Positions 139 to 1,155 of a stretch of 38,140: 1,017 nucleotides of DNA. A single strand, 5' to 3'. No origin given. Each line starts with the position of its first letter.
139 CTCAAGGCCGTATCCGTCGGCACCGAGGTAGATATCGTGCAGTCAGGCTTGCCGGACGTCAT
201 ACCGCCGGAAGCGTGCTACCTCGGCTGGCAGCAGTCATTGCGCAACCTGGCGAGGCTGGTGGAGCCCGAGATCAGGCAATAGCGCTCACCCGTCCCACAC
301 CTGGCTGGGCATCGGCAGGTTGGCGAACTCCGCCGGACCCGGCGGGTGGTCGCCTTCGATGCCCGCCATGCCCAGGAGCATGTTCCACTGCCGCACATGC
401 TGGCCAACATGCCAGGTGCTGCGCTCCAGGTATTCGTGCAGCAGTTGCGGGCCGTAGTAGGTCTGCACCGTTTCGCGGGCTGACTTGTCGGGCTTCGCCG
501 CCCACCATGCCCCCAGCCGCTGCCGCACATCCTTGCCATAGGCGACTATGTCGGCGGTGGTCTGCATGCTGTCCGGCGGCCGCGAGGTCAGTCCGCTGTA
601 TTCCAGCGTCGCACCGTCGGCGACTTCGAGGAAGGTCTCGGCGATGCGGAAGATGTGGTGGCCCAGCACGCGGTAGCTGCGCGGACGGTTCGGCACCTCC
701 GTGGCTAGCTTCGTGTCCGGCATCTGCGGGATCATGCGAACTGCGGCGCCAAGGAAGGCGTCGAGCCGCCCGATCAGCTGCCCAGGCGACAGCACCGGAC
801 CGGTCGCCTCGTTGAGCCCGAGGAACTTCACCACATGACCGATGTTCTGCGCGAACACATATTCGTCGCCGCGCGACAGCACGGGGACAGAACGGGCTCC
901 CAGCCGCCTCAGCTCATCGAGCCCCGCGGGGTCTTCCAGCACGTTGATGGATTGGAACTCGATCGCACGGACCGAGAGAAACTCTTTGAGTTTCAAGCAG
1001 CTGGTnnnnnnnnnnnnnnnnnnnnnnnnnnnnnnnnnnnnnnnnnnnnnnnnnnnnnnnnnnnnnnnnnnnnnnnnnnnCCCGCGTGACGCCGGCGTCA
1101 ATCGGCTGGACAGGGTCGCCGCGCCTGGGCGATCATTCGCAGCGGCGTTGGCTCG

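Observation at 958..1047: In-frame TGA replaces the first Cys of the CxxC motif in a glutaredoxin-DinB fusion: selenocysteine candidate or fresh pseudogene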

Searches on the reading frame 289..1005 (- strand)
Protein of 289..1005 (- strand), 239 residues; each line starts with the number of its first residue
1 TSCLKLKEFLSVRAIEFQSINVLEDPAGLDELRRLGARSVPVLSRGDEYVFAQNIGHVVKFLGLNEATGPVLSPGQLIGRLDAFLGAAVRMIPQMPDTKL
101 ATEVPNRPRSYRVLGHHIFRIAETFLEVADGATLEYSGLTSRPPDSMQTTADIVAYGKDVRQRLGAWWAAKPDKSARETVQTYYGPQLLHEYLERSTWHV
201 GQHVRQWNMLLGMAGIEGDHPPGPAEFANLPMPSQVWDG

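Call 37: search_protein_representatives(protein=window:289-1005:-)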
Query: 239 residues. Proteins with E-value up to 0.001 (for the whole library): 835; up to 1e-10: 474; up to 1e-30: 111. The best 150 are listed.
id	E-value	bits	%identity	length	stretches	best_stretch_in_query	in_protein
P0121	1.9e-75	269.7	81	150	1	91-239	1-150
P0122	6.0e-71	255.0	55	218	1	20-239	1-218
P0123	5.5e-59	215.8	50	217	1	24-238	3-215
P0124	2.9e-56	206.9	42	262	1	1-238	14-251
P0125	7.0e-56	205.6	56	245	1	7-190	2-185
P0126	6.0e-55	202.6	46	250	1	2-238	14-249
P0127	1.7e-54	201.0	90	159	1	23-128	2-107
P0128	1.7e-52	194.5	44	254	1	2-227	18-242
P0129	2.0e-52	194.3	47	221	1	24-238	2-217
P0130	3.4e-50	187.0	45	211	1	32-239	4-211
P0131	5.5e-50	186.3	42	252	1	2-238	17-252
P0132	6.7e-49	182.8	41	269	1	2-238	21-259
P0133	1.2e-48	181.9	44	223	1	25-238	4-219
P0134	2.4e-48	180.9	43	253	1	2-239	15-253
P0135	5.0e-48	179.9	41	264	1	1-238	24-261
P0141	1.6e-46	175.0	41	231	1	6-237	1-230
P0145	8.7e-45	169.3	38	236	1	7-237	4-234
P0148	7.6e-44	166.2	37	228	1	13-239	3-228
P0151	2.6e-43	164.5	39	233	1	6-239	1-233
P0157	1.5e-42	162.0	38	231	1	6-234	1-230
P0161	1.3e-41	159.0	37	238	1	5-238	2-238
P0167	7.1e-41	156.5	37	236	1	5-237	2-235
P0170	3.4e-40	154.3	37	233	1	5-236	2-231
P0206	3.2e-34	134.7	38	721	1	2-238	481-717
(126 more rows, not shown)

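Call 39: find_encoding_contigs(protein=P0141, flank=3000, max_places=3)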
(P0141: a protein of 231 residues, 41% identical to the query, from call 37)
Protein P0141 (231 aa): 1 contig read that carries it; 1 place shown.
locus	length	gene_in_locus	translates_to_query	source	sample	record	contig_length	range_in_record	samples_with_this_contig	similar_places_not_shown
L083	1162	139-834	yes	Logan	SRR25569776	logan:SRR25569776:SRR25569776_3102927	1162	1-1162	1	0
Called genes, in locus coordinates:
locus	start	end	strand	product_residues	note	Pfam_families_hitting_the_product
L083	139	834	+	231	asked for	PF12867:DinB_2 (weak)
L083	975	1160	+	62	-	?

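Call 41: find_encoding_contigs(protein=P0151, flank=10000, max_places=2)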
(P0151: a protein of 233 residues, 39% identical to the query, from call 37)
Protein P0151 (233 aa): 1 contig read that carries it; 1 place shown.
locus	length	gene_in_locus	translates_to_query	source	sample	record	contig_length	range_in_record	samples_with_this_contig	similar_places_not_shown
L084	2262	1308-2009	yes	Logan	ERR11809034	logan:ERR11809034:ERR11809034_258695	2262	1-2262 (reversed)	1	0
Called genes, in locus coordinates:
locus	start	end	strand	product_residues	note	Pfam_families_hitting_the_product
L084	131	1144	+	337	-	PF00296:Bac_luciferase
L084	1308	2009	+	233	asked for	PF12867:DinB_2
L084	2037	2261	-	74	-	?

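Call 42: find_encoding_contigs(protein=P0157, flank=10000, max_places=2)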
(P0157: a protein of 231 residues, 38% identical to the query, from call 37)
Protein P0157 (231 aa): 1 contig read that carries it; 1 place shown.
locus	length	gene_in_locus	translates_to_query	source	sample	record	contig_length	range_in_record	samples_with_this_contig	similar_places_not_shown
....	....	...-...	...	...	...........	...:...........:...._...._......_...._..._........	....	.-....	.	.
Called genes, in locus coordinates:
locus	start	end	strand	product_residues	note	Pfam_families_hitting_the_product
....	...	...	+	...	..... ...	-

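Call 43: find_encoding_contigs(protein=P0161, flank=10000, max_places=2)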
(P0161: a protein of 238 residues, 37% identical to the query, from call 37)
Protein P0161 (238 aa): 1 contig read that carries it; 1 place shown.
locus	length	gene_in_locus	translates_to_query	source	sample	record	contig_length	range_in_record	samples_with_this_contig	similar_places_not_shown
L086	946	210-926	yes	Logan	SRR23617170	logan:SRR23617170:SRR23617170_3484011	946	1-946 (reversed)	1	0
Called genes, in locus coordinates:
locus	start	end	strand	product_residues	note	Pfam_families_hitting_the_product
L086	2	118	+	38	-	?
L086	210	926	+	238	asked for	PF00462:Glutaredoxin (faint), PF12867:DinB_2 (weak)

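Call 44: find_encoding_contigs(protein=P0170, flank=10000, max_places=2)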
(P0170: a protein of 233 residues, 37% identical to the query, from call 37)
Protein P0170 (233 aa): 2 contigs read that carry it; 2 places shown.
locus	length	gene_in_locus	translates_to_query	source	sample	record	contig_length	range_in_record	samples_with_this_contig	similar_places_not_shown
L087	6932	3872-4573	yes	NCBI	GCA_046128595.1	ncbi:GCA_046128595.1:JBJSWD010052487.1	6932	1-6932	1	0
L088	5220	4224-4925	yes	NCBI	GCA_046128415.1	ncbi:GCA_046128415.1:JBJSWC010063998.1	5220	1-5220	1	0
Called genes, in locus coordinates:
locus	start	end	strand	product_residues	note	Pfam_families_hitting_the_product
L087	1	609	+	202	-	?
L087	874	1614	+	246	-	PF00106:adh_short, PF01370:Epimerase (weak), PF13561:adh_short_C2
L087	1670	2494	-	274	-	PF00106:adh_short, PF08659:KR (weak), PF23441:SDR, PF13561:adh_short_C2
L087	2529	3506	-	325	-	PF03401:TctC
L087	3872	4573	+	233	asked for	PF00462:Glutaredoxin (weak), PF12867:DinB_2 (weak)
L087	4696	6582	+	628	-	PF20091:Abhydrolase_10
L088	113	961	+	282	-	-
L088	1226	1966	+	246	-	PF00106:adh_short, PF01370:Epimerase (weak), PF13561:adh_short_C2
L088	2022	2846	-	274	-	PF00106:adh_short, PF08659:KR (weak), PF23441:SDR, PF13561:adh_short_C2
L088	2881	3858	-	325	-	PF03401:TctC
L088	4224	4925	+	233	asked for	PF00462:Glutaredoxin (weak), PF12867:DinB_2 (weak)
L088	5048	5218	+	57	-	?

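Call 47: find_encoding_contigs(protein=P0145, flank=10000, max_places=1)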
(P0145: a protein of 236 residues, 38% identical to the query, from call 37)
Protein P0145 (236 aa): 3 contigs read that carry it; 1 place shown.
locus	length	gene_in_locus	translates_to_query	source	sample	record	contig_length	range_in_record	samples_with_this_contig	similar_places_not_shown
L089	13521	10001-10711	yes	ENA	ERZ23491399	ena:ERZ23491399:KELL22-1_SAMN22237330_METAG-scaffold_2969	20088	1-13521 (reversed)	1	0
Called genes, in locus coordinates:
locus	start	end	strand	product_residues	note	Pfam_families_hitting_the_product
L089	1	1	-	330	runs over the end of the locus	PF03480:DctP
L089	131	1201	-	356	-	PF01408:GFO_IDH_MocA, PF22725:GFO_IDH_MocA_C3, PF02894:GFO_IDH_MocA_C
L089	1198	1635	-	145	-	PF01220:DHquinase_II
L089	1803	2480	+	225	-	PF00392:GntR, PF07729:FCD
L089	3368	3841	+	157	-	PF00111:Fer2 (weak), PF01799:Fer2_2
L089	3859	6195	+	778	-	PF01315:Ald_Xan_dh_C, PF02738:MoCoBD_1, PF20256:MoCoBD_2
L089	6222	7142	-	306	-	PF12911:OppC_N, PF00528:BPD_transp_1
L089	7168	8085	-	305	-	PF19300:BPD_transp_1_N, PF00528:BPD_transp_1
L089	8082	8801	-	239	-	PF00392:GntR, PF07729:FCD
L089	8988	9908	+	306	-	PF12973:Cupin_7 (faint)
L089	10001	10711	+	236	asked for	PF12867:DinB_2 (faint)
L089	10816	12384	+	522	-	PF00496:SBP_bac_5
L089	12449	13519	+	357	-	?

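Call 48: find_encoding_contigs(protein=P0148, flank=10000, max_places=1)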
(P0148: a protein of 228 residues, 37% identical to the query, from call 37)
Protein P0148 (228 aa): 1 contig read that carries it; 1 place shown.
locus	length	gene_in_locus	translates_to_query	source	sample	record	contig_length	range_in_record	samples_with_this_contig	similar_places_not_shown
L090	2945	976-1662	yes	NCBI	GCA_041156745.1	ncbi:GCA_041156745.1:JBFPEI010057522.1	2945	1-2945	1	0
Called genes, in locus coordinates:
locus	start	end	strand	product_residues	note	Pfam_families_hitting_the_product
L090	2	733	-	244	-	?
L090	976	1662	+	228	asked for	-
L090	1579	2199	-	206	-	PF00903:Glyoxalase, PF18029:Glyoxalase_6 (weak)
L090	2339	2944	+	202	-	?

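Call 49: find_encoding_contigs(protein=P0167, flank=10000, max_places=1)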
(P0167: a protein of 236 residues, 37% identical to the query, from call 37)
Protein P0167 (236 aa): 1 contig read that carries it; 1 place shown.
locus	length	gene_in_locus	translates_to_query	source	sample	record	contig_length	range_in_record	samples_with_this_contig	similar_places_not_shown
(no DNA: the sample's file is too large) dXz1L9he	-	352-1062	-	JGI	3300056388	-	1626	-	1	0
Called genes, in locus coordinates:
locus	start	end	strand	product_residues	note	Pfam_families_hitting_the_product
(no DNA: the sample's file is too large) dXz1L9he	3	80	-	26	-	?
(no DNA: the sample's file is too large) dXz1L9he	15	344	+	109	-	PF08352:oligo_HPY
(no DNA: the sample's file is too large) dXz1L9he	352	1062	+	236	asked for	-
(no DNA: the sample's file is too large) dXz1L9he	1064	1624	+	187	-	?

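Call 50: find_encoding_contigs(protein=P0129, flank=10000, max_places=1)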
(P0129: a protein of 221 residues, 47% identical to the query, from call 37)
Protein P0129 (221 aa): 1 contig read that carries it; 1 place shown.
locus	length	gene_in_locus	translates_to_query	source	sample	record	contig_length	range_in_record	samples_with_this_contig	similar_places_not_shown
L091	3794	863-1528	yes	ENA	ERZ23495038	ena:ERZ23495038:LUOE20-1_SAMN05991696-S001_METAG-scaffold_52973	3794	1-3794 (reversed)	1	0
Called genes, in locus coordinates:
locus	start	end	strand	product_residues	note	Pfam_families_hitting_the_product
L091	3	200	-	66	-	?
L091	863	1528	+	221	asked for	-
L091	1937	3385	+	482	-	PF12390:Se-cys_synth_N (weak), PF03841:SelA, PF00266:Aminotran_5 (weak)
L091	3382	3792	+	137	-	?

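Call 56: find_related_loci(query=A2, collection=metagenome_contigs, flank=6000)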
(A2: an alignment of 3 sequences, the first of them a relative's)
Query A2 (221 aa) in metagenome_contigs; peptide patterns used: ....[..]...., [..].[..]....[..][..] (x = any residue, [..] = any of these).
443 stretches matched a pattern; 304 encode a relative of the query (tblastn E <= 1e-3); the best 80 are kept; 80 distinct loci.
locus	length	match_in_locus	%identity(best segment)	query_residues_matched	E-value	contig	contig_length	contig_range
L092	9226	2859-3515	82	1-219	4e-124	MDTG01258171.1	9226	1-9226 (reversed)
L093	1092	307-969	77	1-221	8e-127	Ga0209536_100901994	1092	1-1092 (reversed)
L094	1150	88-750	73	1-221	2e-121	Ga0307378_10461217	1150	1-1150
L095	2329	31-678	72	1-216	1e-111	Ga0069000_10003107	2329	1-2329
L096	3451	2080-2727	69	3-218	2e-106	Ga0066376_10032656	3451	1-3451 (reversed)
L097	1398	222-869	71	1-216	5e-113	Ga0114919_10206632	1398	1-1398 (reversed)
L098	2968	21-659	70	5-217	4e-106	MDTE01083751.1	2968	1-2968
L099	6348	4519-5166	69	1-216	2e-103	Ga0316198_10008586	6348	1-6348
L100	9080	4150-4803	68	1-218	3e-101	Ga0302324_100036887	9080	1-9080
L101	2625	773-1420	67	6-221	2e-103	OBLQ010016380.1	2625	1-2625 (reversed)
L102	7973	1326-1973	66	3-218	8e-100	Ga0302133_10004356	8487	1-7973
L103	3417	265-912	67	3-218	2e-100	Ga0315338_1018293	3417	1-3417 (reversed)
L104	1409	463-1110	67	3-218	7e-106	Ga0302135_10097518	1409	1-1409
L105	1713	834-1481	66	3-218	2e-104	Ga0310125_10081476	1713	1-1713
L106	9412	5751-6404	66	1-218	2e-98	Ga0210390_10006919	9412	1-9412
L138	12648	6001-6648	54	1-217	8e-75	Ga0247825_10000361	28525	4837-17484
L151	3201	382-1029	51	1-217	4e-66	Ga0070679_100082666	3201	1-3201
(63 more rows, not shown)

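Call 78: predict_structure(alignment_id=A5)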
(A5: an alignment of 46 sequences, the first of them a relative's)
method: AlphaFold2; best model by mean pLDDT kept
length: 250 residues; sequences in the alignment: 46
mean_pLDDT: 96.7   pTM: 0.92
mean pLDDT of the five models: 96.7, 96.3, 96.3, 96.3, 96.1
residues with pLDDT >= 90: 241; 70-90: 8; 50-70: 1; < 50: 0
segments of 3 or more residues with pLDDT < 50: none
pLDDT, mean of each block of 10 residues (from residue 1): 94 96 97 97 97 97 96 89 94 99 98 96 98 98 97 96 99 98 97 97 98 98 98 97 93
secondary structure, 60 per line:
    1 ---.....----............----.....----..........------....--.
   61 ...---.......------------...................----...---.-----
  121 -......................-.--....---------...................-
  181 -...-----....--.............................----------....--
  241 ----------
elements in order: E4-8 H13-24 E29-33 H38-47 E54-57 E60-63 H67-73 H86-104 H123-143 H148-151 H161-179 E190-193 E196-199 H200-224 H235-238

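Call 81: fold_search(model_id=the predicted structure, library=pdb)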
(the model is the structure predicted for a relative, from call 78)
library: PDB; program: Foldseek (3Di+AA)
matches with E <= 10: 1000; with E <= 0.001: 3
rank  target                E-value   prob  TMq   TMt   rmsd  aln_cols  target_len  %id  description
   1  6iz2_B                6.2e-05  1.00  0.50  0.83   3.0       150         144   19  Crystal structure of DinB/YfiT protein DR0053 from D. radiodurans R1 (released 2019-05-15)
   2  6iz2_A                6.9e-05  1.00  0.51  0.83   3.0       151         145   19  Crystal structure of DinB/YfiT protein DR0053 from D. radiodurans R1 (released 2019-05-15)
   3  1h75                  8.6e-04  1.00  0.27  0.81   4.6        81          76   36  Structural basis for the thioredoxin-like activity profile of the glutaredoxin-like protein NrdH-redoxin from Escherichi (released 2001-08-09)
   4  2f22_A                1.0e-03  1.00  0.43  0.69   3.8       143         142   16  CRYSTAL STRUCTURE OF A PUTATIVE DNA DAMAGE-INDUCABLE (DINB) PROTEIN (BH3987) FROM BACILLUS HALODURANS AT 1.42 A RESOLU (released 2005-12-20)
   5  2f22_B                1.7e-03  1.00  0.45  0.74   3.4       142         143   15  CRYSTAL STRUCTURE OF A PUTATIVE DNA DAMAGE-INDUCABLE (DINB) PROTEIN (BH3987) FROM BACILLUS HALODURANS AT 1.42 A RESOLU (released 2005-12-20)
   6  4hs1                  1.9e-03  1.00  0.27  0.73   8.7        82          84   28  High-resolution crystal structure of Glutaredoxin like protein NrdH from Mycobacterium tuberculosis. (released 2013-06-26)
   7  4yh2_D                1.9e-03  0.98  0.29  0.32  12.9       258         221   13  Glutathione Transferase E6 from Drosophila melanogaster (released 2016-02-10)
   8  1ags_A                2.1e-03  0.98  0.29  0.32  15.2       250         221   12  A SURFACE MUTANT (G82R) OF A HUMAN ALPHA-GLUTATHIONE S-TRANSFERASE SHOWS DECREASED THERMAL STABILITY AND A NEW MODE OF (released 1995-07-10)
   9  3zit_B                3.4e-03  1.00  0.29  0.88   1.9        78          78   27  Crystal structure of the thioredoxin-like protein BC3987 mutant T8A (released 2013-01-23)
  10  7y55_C                3.4e-03  0.96  0.29  0.32  14.4       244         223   15  Crystal structure of a glutathione S-transferase Tau1 from Pinus densata in complex with GSH (released 2022-12-07)
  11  2nsg                  4.2e-03  1.00  0.43  0.44   4.3       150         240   18  Crystal structure of the mycothiol-dependent maleylpyruvate isomerase H52A mutant (released 2007-04-10)
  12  7y55_A                4.2e-03  0.96  0.29  0.31  14.6       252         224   15  Crystal structure of a glutathione S-transferase Tau1 from Pinus densata in complex with GSH (released 2022-12-07)
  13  5l6x_A                4.2e-03  0.92  0.26  0.29  14.5       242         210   12  CRYSTAL STRUCTURE OF HGSTP1-1 COMPLEXED WITH FERROCENE-GLUTATHIONE CONJUGATE (released 2017-06-28)
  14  6riv_A                4.9e-03  0.99  0.35  0.39  12.2       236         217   14  Crystal structure of Alopecurus myosuroides GSTF (released 2020-03-04)
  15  4hz2_A                4.9e-03  0.98  0.31  0.37  12.3       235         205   15  Crystal structure of glutathione s-transferase xaut_3756 (target efi-507152) from xanthobacter autotrophicus py2 (released 2012-11-28)
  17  3zit_A                5.1e-03  1.00  0.27  0.87   1.4        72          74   28  Crystal structure of the thioredoxin-like protein BC3987 mutant T8A (released 2013-01-23)
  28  2nsf                  6.3e-03  1.00  0.43  0.45   4.3       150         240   19  Crystal structure of the mycothiol-dependent maleylpyruvate isomerase (released 2007-04-10)
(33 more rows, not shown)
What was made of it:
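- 859..1029 (-): Glutaredoxin / NrdH-like thioredoxin-fold domain (aa 7-63), with cis-Pro V54-P55. Fold of the Cys-form proxy matches NrdH 1h75, TM 0.81 (call 81).
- On Glutaredoxin / NrdH-like redoxin (PF00462): Proxy model matches 1h75 and 3zit at TM 0.81-0.88 (call 81).
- On DinB/YfiT (S-transferase-like) superfamily: Foldseek match to 6iz2 at TM 0.83, on the proxy P0126 (call 81).
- Closest known: Sec-containing glutaredoxins. Different: This one is NrdH-like by fold (call 81) and is fused to a roughly 170-residue DinB/YfiT domain.
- Closest known: DinB/YfiT. Same: Fold match to 6iz2, 2f22 and 2nsf (call 81).
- Its two domains match NrdH/Grx and DinB/YfiT (calls 78, 81).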

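Call 85: find_homologous_proteins(query=L138:137-1471:+, max_evalue=1e-30)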
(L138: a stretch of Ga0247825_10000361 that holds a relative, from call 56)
Query L138:137-1471:+ (444 aa): 8000 proteins with E <= 1e-30 among 8000 candidates; the best 120 are listed.
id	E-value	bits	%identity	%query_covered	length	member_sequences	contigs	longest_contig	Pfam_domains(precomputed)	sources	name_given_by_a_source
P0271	2.3e-241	819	87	99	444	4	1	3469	PF03841.20,PF12390.14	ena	-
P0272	1.2e-237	807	100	86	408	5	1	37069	PF03841.20,PF12390.14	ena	-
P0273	1.3e-227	774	82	99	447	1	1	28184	PF03841.20,PF12390.14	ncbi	-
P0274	1.3e-223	761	81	99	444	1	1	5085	PF03841.20,PF12390.14,PF01212.28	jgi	jgi:L-seryl-tRNA(Ser) seleniumtransferase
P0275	1.1e-220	751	80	99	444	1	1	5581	PF03841.20,PF12390.14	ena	-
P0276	9.4e-217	738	77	98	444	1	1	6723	PF03841.20,PF12390.14,PF01053.27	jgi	jgi:L-seryl-tRNA(Ser) seleniumtransferase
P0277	1.5e-213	727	78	98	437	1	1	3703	PF03841.20,PF12390.14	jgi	jgi:L-seryl-tRNA(Ser) seleniumtransferase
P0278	9.1e-213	725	77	100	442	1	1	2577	PF03841.20,PF12390.14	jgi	jgi:L-seryl-tRNA(Ser) seleniumtransferase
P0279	2.4e-211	720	77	100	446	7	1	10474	PF03841.20,PF12390.14,PF01212.28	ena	-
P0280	2.2e-210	717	77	100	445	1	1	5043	PF03841.20,PF12390.14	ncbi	-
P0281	4.8e-210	716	77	99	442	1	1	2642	PF03841.20,PF12390.14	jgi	jgi:L-seryl-tRNA(Ser) seleniumtransferase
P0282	2.8e-209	713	76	98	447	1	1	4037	PF03841.20,PF12390.14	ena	-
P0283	3.4e-209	713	77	99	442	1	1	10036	PF03841.20,PF12390.14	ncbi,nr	ncbi:MAG TPA: L-seryl-tRNA(Sec) selenium transferase [Burkholderiales bacterium]|nr:L-seryl-tRNA(Sec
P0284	4.9e-209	713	76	100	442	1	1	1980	PF03841.20,PF12390.14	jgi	-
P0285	5.4e-209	712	76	100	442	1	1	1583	PF03841.20,PF12390.14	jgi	jgi:L-seryl-tRNA(Ser) seleniumtransferase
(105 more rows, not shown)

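Call 86: search_dna_similar(query=L138:137-1471:+, collection=plasmids, mode=protein, max_evalue=1e-30, max_rows=40)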
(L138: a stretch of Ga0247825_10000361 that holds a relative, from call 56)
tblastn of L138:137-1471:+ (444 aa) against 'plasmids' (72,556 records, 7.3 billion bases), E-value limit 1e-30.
Records with a match: 150; places in all: 150; records where one place covers at least 80% of the query: 146.
Best place of each record, by identity: 60-80% 5; <60% 145.
By first word of the organism name: Sinorhizobium 50; Roseomonas 11; Ensifer 11; Paracoccus 11; Terrisporobacter 8; Enterococcus 6; Rhizobium 5; Ligilactobacillus 5; Burkholderia 4; Caballeronia 4; and 26 more.
By predicted mobility (MOB-suite, as given by PLSDB): non-mobilizable 87; conjugative 55; mobilizable 8.
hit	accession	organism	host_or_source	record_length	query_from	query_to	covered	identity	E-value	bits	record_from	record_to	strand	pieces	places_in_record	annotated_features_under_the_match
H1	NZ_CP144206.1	Sinorhizobium chiapasense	mixed culture,rhizosphere soil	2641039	2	440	99%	61.0%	5e-117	384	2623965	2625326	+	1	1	none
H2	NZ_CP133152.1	Sinorhizobium chiapasense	Acaciella angustissima,cell culture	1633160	5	440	98%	61.4%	1e-131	426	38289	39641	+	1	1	none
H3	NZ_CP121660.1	Sinorhizobium terangae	Desmanthus virgatus,cell culture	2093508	5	440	98%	61.3%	6e-124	403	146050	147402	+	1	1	none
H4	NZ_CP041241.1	Sinorhizobium mexicanum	Acaciella angustissima,cell culture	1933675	5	440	98%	60.4%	2e-124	405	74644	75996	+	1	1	none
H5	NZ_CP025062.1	Roseomonas mucosa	Homo sapiens,Clinical, healthy, human ...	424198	2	440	99%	59.6%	2e-109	362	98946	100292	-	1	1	selA: L-seryl-tRNA(Sec) selenium transferase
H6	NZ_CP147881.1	Roseomonas mucosa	cell culture,Styx glacier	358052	2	440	99%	59.6%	6e-109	360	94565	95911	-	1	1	selA: L-seryl-tRNA(Sec) selenium transferase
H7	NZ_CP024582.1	Roseomonas sp. FDAARGOS_362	Homo sapiens,peripheral Blood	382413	2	440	99%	59.6%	6e-109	360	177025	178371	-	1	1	selA: L-seryl-tRNA(Sec) selenium transferase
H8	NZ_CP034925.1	Roseomonas mucosa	Homo sapiens,tissue sample,Clinical, ...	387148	2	440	99%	59.6%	6e-109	360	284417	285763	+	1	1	selA: L-seryl-tRNA(Sec) selenium transferase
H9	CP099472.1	Roseomonas mucosa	Human skin,single cell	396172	2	440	99%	59.6%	6e-109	360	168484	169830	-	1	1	selA: L-seryl-tRNA(Sec) selenium transferase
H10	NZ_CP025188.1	Roseomonas mucosa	Homo sapiens,clinical, human skin, ...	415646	2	440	99%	59.3%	3e-109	361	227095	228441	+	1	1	selA: L-seryl-tRNA(Sec) selenium transferase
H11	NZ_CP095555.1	Roseomonas gilardii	single cell,blood and other clinical ...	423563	3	440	99%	59.4%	2e-89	378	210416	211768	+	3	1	none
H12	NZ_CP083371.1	Ensifer canadensis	Melilotus albus,Cell Culture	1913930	3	440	99%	59.1%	4e-118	387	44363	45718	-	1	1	none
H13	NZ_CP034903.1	Roseomonas mucosa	Homo sapiens,tissue sample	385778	2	440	99%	58.9%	3e-108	358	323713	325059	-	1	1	selA: L-seryl-tRNA(Sec) selenium transferase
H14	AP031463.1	Roseomonas mucosa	Homo sapiens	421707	2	440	99%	58.9%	3e-108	358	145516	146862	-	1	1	selA: L-seryl-tRNA(Sec) selenium transferase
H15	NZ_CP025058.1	Roseomonas mucosa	Homo sapiens,Clinical, healthy, human ...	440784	2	440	99%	58.9%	3e-108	358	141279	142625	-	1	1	selA: L-seryl-tRNA(Sec) selenium transferase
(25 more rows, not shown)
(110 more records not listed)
